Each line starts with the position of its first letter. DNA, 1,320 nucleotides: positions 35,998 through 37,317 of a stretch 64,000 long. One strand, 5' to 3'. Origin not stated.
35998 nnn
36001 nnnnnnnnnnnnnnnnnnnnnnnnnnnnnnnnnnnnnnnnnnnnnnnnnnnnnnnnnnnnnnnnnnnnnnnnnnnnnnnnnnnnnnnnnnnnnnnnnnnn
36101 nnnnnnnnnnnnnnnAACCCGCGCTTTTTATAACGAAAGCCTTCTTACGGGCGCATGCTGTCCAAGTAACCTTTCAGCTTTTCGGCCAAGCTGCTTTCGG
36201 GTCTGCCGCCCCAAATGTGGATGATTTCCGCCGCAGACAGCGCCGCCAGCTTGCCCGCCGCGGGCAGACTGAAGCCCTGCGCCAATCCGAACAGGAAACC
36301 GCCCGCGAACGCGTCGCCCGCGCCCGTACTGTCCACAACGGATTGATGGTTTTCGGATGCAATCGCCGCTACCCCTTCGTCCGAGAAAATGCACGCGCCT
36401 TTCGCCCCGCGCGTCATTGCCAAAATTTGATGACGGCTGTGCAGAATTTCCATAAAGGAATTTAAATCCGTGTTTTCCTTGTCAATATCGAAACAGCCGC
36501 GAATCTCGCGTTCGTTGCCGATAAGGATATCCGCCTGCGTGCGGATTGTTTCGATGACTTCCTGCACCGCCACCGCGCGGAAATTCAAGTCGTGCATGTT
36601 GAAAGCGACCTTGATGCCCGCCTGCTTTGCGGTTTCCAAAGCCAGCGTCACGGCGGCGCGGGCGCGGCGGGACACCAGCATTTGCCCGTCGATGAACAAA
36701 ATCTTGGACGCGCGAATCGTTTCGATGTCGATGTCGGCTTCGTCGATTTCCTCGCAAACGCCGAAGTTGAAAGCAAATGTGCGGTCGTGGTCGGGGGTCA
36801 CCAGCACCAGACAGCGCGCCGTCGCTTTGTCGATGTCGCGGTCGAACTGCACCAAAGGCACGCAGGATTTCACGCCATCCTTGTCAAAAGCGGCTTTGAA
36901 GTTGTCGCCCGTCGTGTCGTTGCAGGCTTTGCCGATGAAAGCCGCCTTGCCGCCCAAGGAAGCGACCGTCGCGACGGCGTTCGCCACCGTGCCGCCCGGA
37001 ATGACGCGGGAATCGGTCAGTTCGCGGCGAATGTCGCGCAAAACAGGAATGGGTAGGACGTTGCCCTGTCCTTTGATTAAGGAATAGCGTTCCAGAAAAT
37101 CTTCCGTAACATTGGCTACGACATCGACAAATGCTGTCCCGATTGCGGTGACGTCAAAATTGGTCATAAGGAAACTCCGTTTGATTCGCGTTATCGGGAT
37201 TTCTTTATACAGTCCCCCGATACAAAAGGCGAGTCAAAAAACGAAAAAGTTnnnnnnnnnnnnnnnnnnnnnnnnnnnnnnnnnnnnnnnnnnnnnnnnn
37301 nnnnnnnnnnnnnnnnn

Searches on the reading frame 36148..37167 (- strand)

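Call 5: search_protein_families(library=ncbifam, proteins=[window:36148-37167:-], max_evalue=0.01)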
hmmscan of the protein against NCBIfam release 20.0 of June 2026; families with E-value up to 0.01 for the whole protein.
window:36148-37167:- (340 aa): 21 families
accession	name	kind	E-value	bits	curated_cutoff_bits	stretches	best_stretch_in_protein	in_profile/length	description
TIGR04382.1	myo_inos_iolC_N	equivalog_domain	3.1e-31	108.8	300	1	58-317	34-291/309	5-dehydro-2-deoxygluconokinase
NF006957.1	PRK09434.1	equivalog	1.1e-25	90.8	450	1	56-301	25-266/302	fructokinase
TIGR02152.1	D_ribokin_bact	equivalog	6.5e-24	84.8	299.65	1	52-313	29-278/298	ribokinase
NF040938.1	KDG_KDGal_kin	equivalog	1.1e-18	67.4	400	1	59-322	31-290/305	bifunctional 2-dehydro-3-deoxygluconokinase/2-dehydro-3-deoxygalactonokinase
NF053626.1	RibKinHalex1628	equivalog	3.2e-18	66.3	330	1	56-297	36-252/293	ATP-dependent ribose-1-phosphate kinase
NF041134.1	R1P_kin_Thcocales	equivalog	1.8e-17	63.7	500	1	58-313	37-260/291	ADP-dependent ribose-1-phosphate kinase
NF049991.1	TagKinase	equivalog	2.2e-17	62.9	420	1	57-323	40-303/321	tagatose kinase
NF008353.0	PRK11142.1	equivalog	4.3e-17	62.6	341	1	53-320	34-288/307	ribokinase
NF041332.1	KDG_KDGal_kin_Halo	equivalog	1.8e-16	60.5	440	1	54-313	29-289/320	bifunctional 2-dehydro-3-deoxygluconokinase/2-dehydro-3-deoxygalactonokinase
TIGR02198.1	rfaE_dom_I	equivalog_domain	5.2e-15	55.4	345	2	211-320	190-301/315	D-glycero-beta-D-manno-heptose-7-phosphate kinase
NF011655.0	PRK15074.1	subfamily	7e-15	54.7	367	1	6-222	36-258/434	inosine/guanosine kinase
NF047869.1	myo_kin_aldol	exception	1.2e-14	53.6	600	1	58-316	39-312/586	bifunctional 5-dehydro-2-deoxygluconokinase/5-dehydro-2-deoxyphosphogluconate aldolase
TIGR03168.1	1-PFK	subfamily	2e-13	50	216.4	1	52-317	29-284/305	hexose kinase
NF041633.1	trifunc_aldol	exception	3.7e-12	45.5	700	1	164-308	379-544/580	KHG/KDPG aldolase/sugar kinase fusion protein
NF007321.0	PRK09813.1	equivalog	9.7e-12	44.9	247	1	54-319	20-258/261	fructoselysine 6-kinase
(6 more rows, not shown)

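Call 6: search_protein_families(library=pfam, proteins=[window:36148-37167:-], max_evalue=0.01)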
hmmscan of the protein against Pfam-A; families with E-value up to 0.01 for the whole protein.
window:36148-37167:- (340 aa): 1 family
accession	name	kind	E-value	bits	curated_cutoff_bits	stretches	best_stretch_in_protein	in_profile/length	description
PF00294.29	PfkB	-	7.7e-41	140.8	25.8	1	54-316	32-290/302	pfkB family carbohydrate kinase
